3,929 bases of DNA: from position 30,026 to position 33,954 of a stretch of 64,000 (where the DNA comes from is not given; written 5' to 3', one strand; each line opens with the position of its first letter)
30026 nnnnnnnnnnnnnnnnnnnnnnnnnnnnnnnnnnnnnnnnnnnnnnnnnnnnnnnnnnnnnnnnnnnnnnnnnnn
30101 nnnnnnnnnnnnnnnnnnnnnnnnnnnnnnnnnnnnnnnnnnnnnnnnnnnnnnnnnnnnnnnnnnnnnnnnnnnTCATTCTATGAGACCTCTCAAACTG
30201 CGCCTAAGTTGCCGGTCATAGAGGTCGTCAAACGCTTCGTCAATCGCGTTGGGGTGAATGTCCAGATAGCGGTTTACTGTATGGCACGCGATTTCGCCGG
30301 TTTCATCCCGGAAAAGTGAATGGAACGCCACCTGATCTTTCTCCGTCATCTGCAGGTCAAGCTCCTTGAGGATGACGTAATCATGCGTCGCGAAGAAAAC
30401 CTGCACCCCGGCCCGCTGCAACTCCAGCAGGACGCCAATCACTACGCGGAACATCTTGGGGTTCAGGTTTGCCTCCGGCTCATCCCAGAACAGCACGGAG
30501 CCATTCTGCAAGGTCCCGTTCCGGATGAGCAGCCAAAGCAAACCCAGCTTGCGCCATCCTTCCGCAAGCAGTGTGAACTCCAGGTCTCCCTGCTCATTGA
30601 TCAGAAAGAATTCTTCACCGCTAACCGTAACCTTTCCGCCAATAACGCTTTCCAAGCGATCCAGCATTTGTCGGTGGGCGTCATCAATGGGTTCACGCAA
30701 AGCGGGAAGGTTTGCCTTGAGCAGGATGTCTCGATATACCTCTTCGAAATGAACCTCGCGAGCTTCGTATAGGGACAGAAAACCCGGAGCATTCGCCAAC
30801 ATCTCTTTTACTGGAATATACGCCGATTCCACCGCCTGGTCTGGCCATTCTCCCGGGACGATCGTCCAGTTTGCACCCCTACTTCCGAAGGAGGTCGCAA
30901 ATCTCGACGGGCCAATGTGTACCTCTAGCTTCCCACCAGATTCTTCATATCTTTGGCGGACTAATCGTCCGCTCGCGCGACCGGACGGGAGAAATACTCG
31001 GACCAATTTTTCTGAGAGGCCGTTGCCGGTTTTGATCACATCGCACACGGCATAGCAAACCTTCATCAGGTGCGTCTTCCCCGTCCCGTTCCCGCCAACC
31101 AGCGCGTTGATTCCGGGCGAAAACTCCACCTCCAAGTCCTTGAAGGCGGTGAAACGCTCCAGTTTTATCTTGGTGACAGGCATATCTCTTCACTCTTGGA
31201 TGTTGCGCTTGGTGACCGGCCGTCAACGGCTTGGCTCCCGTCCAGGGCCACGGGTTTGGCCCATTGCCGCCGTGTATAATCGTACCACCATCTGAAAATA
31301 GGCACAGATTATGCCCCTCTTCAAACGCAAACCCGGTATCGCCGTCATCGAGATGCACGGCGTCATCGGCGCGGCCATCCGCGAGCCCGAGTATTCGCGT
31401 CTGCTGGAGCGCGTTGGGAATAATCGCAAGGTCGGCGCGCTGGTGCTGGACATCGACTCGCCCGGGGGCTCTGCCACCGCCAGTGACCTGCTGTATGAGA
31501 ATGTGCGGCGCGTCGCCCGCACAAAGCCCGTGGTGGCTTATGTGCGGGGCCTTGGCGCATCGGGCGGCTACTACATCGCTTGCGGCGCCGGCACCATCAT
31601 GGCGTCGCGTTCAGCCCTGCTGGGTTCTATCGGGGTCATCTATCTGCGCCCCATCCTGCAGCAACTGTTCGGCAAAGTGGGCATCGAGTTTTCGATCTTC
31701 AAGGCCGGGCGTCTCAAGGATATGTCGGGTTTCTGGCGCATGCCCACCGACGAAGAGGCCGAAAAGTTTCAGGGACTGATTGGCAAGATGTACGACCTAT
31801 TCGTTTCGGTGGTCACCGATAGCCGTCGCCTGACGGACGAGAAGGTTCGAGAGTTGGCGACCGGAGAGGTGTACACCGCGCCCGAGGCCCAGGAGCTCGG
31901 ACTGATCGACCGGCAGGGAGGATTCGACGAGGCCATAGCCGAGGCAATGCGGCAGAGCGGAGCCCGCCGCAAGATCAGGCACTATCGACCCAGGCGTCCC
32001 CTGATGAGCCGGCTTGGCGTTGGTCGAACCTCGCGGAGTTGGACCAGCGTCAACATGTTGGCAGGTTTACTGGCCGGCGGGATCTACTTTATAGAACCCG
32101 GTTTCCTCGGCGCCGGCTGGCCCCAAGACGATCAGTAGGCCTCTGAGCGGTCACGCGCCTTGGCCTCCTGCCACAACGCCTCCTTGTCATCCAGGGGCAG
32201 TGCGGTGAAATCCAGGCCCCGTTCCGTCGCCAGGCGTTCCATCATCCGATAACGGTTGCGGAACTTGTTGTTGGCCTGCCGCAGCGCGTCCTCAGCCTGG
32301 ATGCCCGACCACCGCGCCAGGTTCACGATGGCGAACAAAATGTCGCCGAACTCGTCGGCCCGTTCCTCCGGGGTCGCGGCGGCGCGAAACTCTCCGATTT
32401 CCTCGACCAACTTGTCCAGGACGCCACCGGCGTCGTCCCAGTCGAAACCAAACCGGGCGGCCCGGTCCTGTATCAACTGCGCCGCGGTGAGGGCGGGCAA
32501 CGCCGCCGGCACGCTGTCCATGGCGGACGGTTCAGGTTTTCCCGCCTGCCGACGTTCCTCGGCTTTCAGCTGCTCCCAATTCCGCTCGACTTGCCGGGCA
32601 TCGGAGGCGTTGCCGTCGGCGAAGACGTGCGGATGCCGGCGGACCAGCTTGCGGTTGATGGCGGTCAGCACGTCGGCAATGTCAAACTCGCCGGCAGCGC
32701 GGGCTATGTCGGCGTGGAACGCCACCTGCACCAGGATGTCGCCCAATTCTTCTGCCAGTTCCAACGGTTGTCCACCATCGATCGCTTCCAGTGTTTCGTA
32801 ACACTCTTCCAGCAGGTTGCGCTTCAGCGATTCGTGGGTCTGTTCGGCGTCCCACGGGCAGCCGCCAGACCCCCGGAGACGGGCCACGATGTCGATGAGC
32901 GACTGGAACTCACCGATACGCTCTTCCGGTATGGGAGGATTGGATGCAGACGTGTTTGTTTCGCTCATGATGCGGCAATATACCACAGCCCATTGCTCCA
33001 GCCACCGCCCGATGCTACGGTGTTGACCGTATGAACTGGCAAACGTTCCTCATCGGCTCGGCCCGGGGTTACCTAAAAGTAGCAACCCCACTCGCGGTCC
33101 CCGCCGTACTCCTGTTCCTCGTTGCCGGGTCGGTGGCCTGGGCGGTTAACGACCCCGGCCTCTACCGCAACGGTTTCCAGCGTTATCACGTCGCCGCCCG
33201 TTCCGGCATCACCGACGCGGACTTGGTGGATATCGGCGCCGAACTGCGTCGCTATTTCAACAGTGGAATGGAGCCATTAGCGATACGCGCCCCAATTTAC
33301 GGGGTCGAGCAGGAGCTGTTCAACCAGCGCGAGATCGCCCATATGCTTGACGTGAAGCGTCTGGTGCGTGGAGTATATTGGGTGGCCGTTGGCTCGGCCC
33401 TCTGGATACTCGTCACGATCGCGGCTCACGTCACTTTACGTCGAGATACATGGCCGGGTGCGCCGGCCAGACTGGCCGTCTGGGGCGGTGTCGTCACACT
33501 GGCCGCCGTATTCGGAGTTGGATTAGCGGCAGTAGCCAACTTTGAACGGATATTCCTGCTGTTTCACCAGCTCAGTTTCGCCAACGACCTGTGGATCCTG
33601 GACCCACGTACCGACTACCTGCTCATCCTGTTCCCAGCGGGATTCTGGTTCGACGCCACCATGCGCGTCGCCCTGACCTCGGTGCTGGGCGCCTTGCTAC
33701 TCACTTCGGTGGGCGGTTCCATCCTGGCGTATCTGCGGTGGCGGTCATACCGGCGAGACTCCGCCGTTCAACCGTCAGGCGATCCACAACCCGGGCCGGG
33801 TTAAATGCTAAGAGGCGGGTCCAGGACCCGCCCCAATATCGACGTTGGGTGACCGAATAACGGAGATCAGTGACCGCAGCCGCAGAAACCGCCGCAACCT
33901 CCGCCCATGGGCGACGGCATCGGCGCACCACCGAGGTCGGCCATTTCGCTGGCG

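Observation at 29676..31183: AT-shifted two-gene cassette: ABC/AAA_21-like ATPase translationally coupled to a 167-aa nuclease-like protein, a candidate defence module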

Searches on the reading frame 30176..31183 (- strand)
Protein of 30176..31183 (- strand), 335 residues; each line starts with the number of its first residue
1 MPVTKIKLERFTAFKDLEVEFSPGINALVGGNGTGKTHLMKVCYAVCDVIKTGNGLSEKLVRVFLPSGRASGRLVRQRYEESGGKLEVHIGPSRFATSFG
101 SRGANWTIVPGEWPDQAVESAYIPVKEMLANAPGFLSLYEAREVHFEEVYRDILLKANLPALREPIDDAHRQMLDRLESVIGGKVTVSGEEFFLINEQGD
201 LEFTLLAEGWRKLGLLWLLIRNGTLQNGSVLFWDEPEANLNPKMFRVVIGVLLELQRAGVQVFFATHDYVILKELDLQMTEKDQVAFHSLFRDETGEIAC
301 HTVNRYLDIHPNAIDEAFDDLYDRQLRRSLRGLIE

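Call 3: search_protein_families(library=pfam, proteins=[window:30176-31183:-], max_evalue=1)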
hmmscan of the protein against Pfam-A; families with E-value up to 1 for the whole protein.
window:30176-31183:- (335 aa): 9 families
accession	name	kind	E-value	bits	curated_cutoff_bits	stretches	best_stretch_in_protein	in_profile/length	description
PF13304.12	AAA_21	-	2e-17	64.7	27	2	165-272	209-303/304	AAA domain, putative AbiEii toxin, Type IV TA system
PF13175.12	AAA_15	-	3.6e-12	47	32.1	2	1-44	1-44/374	AAA ATPase domain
PF13476.12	AAA_23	-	1.5e-07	32.7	27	1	5-40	1-36/201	AAA domain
PF02463.25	SMC_N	-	5.4e-07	29.7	40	1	3-41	2-42/220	RecF/RecN/SMC N terminal domain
PF13245.12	AAA_19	-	0.0072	17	25.1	1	25-75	13-58/134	AAA domain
PF00005.33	ABC_tran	-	0.019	16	25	1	16-44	3-32/137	ABC transporter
PF13514.12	AAA_27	-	0.019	15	22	1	1-41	1-44/206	AAA domain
PF24389.1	ORC-CDC6-like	-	0.025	13.8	27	1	14-43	26-52/571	ORC-CDC6-like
PF13604.12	AAA_30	-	0.048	13.8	27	1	24-74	19-62/191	AAA domain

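Call 4: search_protein_families(library=padloc, proteins=[window:30176-31183:-], max_evalue=1)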
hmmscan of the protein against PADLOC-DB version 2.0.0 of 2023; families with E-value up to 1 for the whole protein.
window:30176-31183:- (335 aa): 127 families (the best 25 are shown)
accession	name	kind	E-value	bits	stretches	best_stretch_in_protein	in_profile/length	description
PDLC04213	HEC-02A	-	3.8e-122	406.1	1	1-330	1-334/337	-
PDLC04146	HEC-02B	-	5.3e-59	198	1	4-286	3-297/344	-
PDLC04214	HEC-02A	-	7.2e-51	171.5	1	3-327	2-334/338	-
PDLC02980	AriA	-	1.5e-18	65.8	2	173-272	220-303/304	-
PDLC02979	AriA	-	2.6e-14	51.8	2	168-269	254-370/373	-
PDLC04033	PD-T4-4_A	-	2.7e-14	51.2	1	167-280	263-378/460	-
PDLC02335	AbiLi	-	5.3e-14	50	1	5-288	52-251/326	AbiLi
PDLC03878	NsnB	-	1.8e-13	49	2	224-310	233-319/345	-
PDLC04135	mad3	-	7.6e-13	46.7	2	4-46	3-45/374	mads_3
PDLC04180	HEC-01A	-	9.2e-13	46.1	2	211-276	261-325/382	-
PDLC02981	AriAB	-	2.7e-12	44.2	2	182-275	284-380/694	-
PDLC02915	ATPase-Toprim_I-B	-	2.9e-12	44.2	2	1-43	1-42/623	-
PDLC04664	PDC-M47A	-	6.8e-12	43.1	1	166-294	258-389/461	-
PDLC04032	PD-T4-4_A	-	1.8e-11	41.7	1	148-278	263-397/474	-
PDLC00096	GajA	-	3e-11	40.8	2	3-40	3-41/630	AAA ATPase domain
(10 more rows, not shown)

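Call 5: search_protein_families(library=ncbifam, proteins=[window:30176-31183:-], max_evalue=1)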
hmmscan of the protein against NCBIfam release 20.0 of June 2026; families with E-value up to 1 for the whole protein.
window:30176-31183:- (335 aa): 76 families (the best 25 are shown)
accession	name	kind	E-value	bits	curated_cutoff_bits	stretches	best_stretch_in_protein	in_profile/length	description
NF038234.1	retron_eff_Eco8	equivalog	4.2e-09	35.6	250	2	1-43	1-43/679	retron Eco8 family effector endonuclease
TIGR02673.1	FtsE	equivalog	4.5e-09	36.3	264.85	1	226-276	154-204/214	cell division ATP-binding protein FtsE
TIGR03608.1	L_ocin_972_ABC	subfamily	2.5e-08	33.6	254.85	1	225-276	150-201/206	putative bacteriocin export ABC transporter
NF047739.1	antiphage_MADS3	equivalog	7.6e-08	31.9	420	2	3-54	2-51/427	methylation-associated defense system AAA family ATPase MAD3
NF011967.0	PRK15439.1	equivalog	2.8e-07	29.4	586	2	221-274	152-205/510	autoinducer 2 ABC transporter ATP-binding protein LsrA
NF040873.1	AztA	equivalog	4.6e-07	29.6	220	2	219-273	129-183/191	zinc ABC transporter ATP-binding protein AztA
TIGR01166.1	cbiO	subfamily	4.6e-07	29.5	211.8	1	228-269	146-187/190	cobalt ABC transporter, ATP-binding protein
TIGR00611.2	recf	equivalog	1.7e-06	27.5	172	1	4-46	2-44/339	DNA replication/repair protein RecF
NF041760.1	PtuA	equivalog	4.4e-06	25.9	500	1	3-40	52-89/524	retron Ec78 anti-phage system effector ATPase PtuA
NF002244.0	PRK01156.1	equivalog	5.8e-06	24.7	847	1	1-40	1-40/895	DNA double-strand break repair ATPase Rad50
NF003034.1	PRK03918.1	equivalog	8e-06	24.1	700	1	1-41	1-41/878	DNA double-strand break repair ATPase Rad50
NF041034.1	Rad50_Sulf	equivalog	1.3e-05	23.3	1000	1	1-40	1-40/872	DNA double-strand break repair ATPase Rad50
NF010068.0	PRK13548.1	equivalog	5e-05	22.5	261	2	9-43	16-51/261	heme ABC transporter ATP-binding protein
NF041861.1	YtfR_transport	equivalog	7.8e-05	21.3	850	1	227-267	155-195/492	galactofuranose ABC transporter, ATP-binding protein YtfR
TIGR01188.1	drrA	subfamily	8.5e-05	22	312.45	1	220-268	135-183/302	daunorubicin resistance ABC transporter, ATP-binding protein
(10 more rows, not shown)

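Call 29: search_solved_structures(query=window:30176-31183:-, max_evalue=0.01)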
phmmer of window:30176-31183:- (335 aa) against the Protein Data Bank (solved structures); distinct sequences matched with E-value up to 0.01: 30.
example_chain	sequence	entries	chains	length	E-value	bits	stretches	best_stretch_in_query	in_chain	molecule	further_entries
8idb_A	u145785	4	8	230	3.9e-05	26.3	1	227-293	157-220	Cell division ATP-binding protein FtsE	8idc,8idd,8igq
9vkz_A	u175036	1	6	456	7.5e-05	25.4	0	5-46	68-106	Retron Ec78 probable ATPase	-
8jia_A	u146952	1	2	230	0.0001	24.9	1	227-293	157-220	Cell division ATP-binding protein FtsE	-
9vh1_D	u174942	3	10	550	0.00012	24.7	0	5-46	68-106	Retron Ec78 probable ATPase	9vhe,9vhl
3qkt_A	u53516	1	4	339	0.00013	24.5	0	3-41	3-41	DNA double-strand break repair rad50 ATPase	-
4nci_A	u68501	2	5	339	0.00018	24.1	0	3-41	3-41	DNA double-strand break repair Rad50 ATPase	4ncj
3qku_A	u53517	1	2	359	0.0002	23.9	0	3-41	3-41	DNA double-strand break repair rad50 ATPase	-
8tzj_A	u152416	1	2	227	0.00029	23.4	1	224-272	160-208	Cell division ATP-binding protein FtsE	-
8tzk_A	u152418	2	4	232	0.00029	23.4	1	224-272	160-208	Cell division ATP-binding protein FtsE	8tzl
8i6o_B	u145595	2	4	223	0.00033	23.3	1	224-276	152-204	Cell division ATP-binding protein FtsE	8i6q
4nch_A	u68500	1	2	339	0.00033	23.2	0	3-41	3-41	DNA double-strand break repair Rad50 ATPase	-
4nck_A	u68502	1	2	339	0.00041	22.9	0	3-41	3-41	DNA double-strand break repair Rad50 ATPase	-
9kjx_B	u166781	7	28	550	0.00074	22.1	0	201-277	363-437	AAA family ATPase | Retron I-A effector PtuA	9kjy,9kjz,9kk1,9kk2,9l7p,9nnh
8i6r_B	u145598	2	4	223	0.00085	21.9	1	224-276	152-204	Cell division ATP-binding protein FtsE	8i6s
4hlu_D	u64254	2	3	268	0.00085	21.9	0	13-44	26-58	Energy-coupling factor transporter ATP-binding protein EcfA | Energy-coupling factor transporter ATP-binding protein EcfA1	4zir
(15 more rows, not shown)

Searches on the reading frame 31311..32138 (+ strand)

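Call 63: search_protein_families(library=pfam, proteins=[window:31311-32138:+], max_evalue=0.001)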
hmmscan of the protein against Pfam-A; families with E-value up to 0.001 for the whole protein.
window:31311-32138:+ (275 aa): 3 families
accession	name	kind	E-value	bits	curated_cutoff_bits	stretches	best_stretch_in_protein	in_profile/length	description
PF01343.23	Peptidase_S49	-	3.1e-43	147.8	24.9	1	68-217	3-152/154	Peptidase family S49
PF25145.1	NfeD1b_N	-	3.8e-06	27.1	40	1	37-110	27-98/189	NfeD1b, N-terminal domain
PF00574.28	CLP_protease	-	9.7e-05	22.8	20.2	0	43-94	48-97/182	Clp protease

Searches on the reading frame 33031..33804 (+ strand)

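Call 63: search_protein_families(library=pfam, proteins=[window:33031-33804:+], max_evalue=0.001)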
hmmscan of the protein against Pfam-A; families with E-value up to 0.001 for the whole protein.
window:33031-33804:+ (257 aa): 1 family
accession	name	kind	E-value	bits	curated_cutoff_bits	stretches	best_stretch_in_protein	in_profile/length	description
PF07314.17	Lit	-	8.7e-31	107.7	24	1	25-206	6-176/176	Lipoprotein intramolecular transacylase Lit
